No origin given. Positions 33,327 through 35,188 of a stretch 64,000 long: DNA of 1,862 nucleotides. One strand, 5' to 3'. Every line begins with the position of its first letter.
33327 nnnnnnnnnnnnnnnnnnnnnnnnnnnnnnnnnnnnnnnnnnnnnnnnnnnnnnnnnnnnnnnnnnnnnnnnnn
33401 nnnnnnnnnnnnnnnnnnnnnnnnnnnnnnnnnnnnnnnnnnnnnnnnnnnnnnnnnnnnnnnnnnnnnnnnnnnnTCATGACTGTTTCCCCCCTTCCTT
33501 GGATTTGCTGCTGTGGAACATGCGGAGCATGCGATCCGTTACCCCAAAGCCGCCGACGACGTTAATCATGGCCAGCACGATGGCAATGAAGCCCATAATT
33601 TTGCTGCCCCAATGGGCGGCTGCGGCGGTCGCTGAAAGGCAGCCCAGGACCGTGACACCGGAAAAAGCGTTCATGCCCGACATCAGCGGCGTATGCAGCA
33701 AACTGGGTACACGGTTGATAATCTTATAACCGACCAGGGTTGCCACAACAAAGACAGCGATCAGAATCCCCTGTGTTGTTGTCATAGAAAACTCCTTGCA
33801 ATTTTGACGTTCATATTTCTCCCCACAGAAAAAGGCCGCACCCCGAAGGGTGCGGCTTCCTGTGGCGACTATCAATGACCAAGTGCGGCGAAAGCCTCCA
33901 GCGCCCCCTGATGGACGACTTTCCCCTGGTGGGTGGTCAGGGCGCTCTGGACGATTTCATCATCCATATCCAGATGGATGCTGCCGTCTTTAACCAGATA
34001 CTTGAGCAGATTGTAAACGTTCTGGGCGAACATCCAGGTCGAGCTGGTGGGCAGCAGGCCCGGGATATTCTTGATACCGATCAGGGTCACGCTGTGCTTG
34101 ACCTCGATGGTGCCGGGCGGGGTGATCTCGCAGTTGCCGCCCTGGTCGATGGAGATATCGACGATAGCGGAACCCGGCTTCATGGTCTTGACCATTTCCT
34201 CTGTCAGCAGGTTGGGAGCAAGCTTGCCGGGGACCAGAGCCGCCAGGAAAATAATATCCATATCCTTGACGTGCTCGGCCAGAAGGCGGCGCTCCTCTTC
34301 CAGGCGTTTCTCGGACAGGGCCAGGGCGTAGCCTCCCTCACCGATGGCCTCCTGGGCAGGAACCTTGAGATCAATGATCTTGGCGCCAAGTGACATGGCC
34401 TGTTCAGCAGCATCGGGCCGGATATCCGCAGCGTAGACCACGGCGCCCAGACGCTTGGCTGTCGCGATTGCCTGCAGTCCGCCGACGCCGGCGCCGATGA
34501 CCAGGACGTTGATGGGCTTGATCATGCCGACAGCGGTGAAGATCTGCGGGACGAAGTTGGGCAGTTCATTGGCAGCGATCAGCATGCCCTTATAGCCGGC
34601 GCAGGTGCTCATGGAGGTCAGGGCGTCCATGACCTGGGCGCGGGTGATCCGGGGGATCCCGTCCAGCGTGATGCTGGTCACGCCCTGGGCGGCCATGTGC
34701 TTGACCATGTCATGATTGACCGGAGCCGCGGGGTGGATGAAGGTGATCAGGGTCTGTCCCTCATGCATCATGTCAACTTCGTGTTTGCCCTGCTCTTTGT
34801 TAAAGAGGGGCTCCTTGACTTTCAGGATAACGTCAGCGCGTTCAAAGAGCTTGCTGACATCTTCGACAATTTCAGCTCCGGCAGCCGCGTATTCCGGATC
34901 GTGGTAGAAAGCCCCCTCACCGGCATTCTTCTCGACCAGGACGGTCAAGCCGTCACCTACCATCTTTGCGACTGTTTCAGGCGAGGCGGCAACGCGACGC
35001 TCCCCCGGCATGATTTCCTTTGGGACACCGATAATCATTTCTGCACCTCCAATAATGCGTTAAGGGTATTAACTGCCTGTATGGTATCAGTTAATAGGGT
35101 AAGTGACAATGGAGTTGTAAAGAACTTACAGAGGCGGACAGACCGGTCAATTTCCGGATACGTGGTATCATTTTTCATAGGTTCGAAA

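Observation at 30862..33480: PntB with three tandem NADP(H)-binding dIII domains on one membrane domain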

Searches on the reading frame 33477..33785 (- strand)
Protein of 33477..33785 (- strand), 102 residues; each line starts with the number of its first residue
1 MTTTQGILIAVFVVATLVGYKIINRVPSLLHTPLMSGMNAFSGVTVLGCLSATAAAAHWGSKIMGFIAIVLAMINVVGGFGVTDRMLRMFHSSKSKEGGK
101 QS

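Call 68: search_solved_structures(query=window:33477-33785:-, max_evalue=0.001, show_alignments=2)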
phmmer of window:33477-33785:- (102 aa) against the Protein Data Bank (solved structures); distinct sequences matched with E-value up to 0.001: 7.
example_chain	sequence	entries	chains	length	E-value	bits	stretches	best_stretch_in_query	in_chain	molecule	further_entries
4o9p_C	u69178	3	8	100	8.3e-20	74.4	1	9-99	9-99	NAD(P) transhydrogenase subunit alpha 2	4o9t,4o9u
4o93_A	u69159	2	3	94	1.2e-18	70.8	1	9-91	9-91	NAD(P) transhydrogenase subunit alpha 2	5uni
9hjx_A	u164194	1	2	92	2.7e-18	69.6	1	9-91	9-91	proton-translocating NAD(P)(+) transhydrogenase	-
9l76_B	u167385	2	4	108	1.8e-16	63.8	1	10-91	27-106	NAD(P) transhydrogenase subunit alpha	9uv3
9uuy_C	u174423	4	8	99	2.9e-16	63.1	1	10-91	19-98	NAD(P) transhydrogenase subunit alpha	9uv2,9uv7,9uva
6qti_A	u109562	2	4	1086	5.1e-09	39.9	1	8-91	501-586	Nicotinamide nucleotide transhydrogenase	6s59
6que_A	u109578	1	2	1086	5.1e-09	39.9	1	8-91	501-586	Nicotinamide nucleotide transhydrogenase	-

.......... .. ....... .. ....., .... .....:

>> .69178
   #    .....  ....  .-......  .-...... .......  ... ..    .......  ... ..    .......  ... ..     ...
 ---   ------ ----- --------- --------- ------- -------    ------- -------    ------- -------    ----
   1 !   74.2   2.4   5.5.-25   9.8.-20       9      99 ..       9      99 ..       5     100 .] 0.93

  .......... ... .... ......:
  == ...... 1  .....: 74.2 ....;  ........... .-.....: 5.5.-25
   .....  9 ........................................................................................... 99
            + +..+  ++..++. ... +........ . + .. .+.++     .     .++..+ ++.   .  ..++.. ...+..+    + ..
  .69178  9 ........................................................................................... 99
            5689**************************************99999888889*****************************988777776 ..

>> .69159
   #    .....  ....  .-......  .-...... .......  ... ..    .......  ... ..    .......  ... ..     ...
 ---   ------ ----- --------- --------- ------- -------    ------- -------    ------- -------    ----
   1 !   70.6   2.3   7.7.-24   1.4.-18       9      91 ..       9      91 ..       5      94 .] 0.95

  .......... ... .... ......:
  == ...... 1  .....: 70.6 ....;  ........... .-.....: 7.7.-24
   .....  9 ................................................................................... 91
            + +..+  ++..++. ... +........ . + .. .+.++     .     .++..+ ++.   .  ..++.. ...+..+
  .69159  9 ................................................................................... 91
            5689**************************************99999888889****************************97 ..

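Call 80: search_protein_families(library=ncbifam, proteins=[window:33477-33785:-], max_evalue=0.00001)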
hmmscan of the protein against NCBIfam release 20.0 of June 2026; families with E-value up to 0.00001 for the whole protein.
window:33477-33785:- (102 aa): 2 families
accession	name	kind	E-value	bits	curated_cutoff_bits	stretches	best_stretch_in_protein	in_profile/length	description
NF006942.0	PRK09424.1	equivalog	3.2e-23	82.2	383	1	9-91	427-508/510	Re/Si-specific NAD(P)(+) transhydrogenase subunit alpha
TIGR00561.1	pntA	equivalog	7.8e-21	74.3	444.4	1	10-91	428-509/511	Re/Si-specific NAD(P)(+) transhydrogenase subunit alpha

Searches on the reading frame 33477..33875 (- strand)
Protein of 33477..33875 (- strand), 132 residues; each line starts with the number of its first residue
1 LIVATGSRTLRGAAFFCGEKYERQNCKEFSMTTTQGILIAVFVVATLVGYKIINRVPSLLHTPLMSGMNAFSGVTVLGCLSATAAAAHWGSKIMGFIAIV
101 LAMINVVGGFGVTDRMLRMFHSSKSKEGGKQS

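Call 3: search_protein_families(library=pfam, proteins=[window:33477-33875:-], max_evalue=0.01)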
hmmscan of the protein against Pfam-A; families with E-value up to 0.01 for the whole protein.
window:33477-33875:- (132 aa): 1 family
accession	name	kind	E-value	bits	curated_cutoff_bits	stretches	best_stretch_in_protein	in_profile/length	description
PF12769.12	PNTB_4TM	-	2.7e-31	108.3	26.2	1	39-121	2-84/85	4TM region of pyridine nucleotide transhydrogenase, mitoch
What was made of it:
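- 33477..33785 (-): pntAB: small membrane subunit (alpha2, TM2-4), 102 aa. The true start is ATG 33785, preceded by an AAGGAG ribosome-binding site. It has Ser42 where T. thermophilus has the gating His42. Pfam PNTB_4TM 2.7e-31 (call 3).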

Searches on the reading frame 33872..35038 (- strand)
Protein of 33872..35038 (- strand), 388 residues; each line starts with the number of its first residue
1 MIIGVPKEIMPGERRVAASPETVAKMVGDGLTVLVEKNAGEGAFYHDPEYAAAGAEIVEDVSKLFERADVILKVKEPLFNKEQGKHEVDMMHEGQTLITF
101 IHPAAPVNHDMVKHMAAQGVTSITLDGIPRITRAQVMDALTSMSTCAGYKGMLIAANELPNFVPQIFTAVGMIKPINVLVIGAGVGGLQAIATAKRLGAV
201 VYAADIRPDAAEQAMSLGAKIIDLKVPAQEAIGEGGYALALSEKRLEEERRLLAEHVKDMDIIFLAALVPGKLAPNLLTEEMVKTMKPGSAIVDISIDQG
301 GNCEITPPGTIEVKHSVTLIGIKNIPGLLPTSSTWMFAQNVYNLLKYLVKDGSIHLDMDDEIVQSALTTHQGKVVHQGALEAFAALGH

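Call 3: search_protein_families(library=pfam, proteins=[window:33872-35038:-], max_evalue=0.01)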
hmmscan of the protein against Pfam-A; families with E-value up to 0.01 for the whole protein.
window:33872-35038:- (388 aa): 5 families
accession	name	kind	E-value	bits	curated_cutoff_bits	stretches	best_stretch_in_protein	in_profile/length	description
PF01262.27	AlaDh_PNT_C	-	2.7e-59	200.6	23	1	153-377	3-214/214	Alanine dehydrogenase/PNT, C-terminal domain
PF05222.21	AlaDh_PNT_N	-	3.7e-44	150.7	30.4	1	4-147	1-136/136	Alanine dehydrogenase/PNT, N-terminal domain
PF02826.25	2-Hacid_dh_C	-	0.00065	19.6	25.1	0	177-224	38-85/178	D-isomer specific 2-hydroxyacid dehydrogenase, NAD binding domain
PF00107.32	ADH_zinc_N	-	0.0019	18.6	31.8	1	187-220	3-36/129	Zinc-binding dehydrogenase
PF07992.20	Pyr_redox_2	-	0.0058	16.5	26.1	0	177-217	2-42/291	Pyridine nucleotide-disulphide oxidoreductase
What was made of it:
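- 33872..35038 (-): pntAA: soluble NAD(H)-binding dI subunit, 388 aa, a separate polypeptide. Pfam AlaDh_PNT_N (3.7e-44) and AlaDh_PNT_C (2.7e-59) (call 3).
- On PntAB membrane transhydrogenase (EC 7.1.1.1): Pfam 3.7e-44 and 2.7e-59 (call 3).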

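Call 67: search_solved_structures(query=window:33872-35038:-, max_evalue=1e-20, show_alignments=1)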
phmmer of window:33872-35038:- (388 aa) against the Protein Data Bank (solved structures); distinct sequences matched with E-value up to 1e-20: 25.
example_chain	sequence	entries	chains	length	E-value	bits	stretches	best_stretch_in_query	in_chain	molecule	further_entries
4izh_A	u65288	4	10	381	2.5e-88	300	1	3-377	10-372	NAD/NADP transhydrogenase alpha subunit 1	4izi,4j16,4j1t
9hjx_C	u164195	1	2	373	2.5e-88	300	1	3-377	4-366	proton-translocating NAD(P)(+) transhydrogenase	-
4o9u_E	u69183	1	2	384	2.5e-88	300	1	3-377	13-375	NAD/NADP transhydrogenase alpha subunit 1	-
9uv7_E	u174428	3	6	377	7.2e-86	291.9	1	3-374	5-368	NAD(P) transhydrogenase subunit alpha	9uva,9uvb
1x13_A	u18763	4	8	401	8.7e-86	291.7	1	3-374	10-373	NAD(P) transhydrogenase subunit alpha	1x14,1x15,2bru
1f8g_A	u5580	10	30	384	6.7e-84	285.5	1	2-378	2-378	NICOTINAMIDE NUCLEOTIDE TRANSHYDROGENASE | PROTON-TRANSLOCATING NICOTINAMIDE NUCLEOTIDE TRANSHYDROGENASE SUBUNIT PNTAA | nicotinamide nucleotide Transhydrogenas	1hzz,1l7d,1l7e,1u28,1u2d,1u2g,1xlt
1ptj_A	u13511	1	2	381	7.2e-84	285.4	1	2-377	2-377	NAD(P) transhydrogenase subunit alpha part 1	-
2frd_A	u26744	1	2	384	1e-83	284.8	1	2-378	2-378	NAD(P) transhydrogenase subunit alpha part 1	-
2fsv_A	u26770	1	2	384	3.1e-83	283.3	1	2-378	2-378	NAD(P) transhydrogenase subunit alpha part 1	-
1nm5_A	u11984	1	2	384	3.2e-83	283.2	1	2-378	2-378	NAD(P) transhydrogenase subunit alpha part 1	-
2fr8_A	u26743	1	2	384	6e-83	282.3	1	2-378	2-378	NAD(P) transhydrogenase subunit alpha part 1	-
3p2y_A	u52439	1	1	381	1.4e-80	274.5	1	2-369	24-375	Alanine dehydrogenase/pyridine nucleotide transhydrogenase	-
6que_A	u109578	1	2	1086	9.7e-79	268.5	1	2-360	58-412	Nicotinamide nucleotide transhydrogenase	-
6qti_A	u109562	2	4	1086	9.7e-79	268.5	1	2-360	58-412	Nicotinamide nucleotide transhydrogenase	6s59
4dio_A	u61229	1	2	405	1.6e-73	251.3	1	2-378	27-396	NAD(P) transhydrogenase subunit alpha part 1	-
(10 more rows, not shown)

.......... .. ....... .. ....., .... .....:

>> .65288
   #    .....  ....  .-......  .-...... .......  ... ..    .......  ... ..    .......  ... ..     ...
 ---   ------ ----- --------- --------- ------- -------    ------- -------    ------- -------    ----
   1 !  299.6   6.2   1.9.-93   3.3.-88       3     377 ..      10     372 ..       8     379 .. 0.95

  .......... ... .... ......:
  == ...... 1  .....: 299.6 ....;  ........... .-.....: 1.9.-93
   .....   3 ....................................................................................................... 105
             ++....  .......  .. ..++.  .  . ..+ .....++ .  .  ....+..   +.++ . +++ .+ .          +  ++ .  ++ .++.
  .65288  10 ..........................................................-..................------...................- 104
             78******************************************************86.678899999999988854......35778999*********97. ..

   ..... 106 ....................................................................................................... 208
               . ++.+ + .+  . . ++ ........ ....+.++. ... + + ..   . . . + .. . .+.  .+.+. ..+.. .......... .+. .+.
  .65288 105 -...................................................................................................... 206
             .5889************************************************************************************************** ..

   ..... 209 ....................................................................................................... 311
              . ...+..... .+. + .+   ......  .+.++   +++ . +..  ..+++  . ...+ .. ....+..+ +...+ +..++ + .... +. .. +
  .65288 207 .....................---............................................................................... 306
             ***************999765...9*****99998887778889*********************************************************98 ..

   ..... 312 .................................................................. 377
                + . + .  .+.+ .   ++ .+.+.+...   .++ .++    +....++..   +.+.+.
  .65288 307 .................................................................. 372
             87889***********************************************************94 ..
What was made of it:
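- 33872..35038 (-): Best solved relative is T. thermophilus alpha1, E=2.5e-88 (call 67).
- On PntAB membrane transhydrogenase (EC 7.1.1.1): E = 2.5e-88 to T. thermophilus dI (call 67).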

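Call 80: search_protein_families(library=ncbifam, proteins=[window:33872-35038:-], max_evalue=0.00001)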
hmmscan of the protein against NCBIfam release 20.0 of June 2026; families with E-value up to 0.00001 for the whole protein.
window:33872-35038:- (388 aa): 4 families
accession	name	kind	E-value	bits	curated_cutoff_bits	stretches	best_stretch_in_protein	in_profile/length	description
NF006942.0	PRK09424.1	equivalog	3.5e-112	375.7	383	1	1-376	1-368/510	Re/Si-specific NAD(P)(+) transhydrogenase subunit alpha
TIGR00561.1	pntA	equivalog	9.7e-102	341.2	444.4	1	3-375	2-366/511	Re/Si-specific NAD(P)(+) transhydrogenase subunit alpha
TIGR00518.1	alaDH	equivalog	9.9e-53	179.4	391.85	1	1-378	1-353/370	alanine dehydrogenase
TIGR03366.1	HpnZ_proposed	hypoth_equivalog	2.6e-07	30.1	328.1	1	166-228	147-211/315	putative phosphonate catabolism associated alcohol dehydrogenase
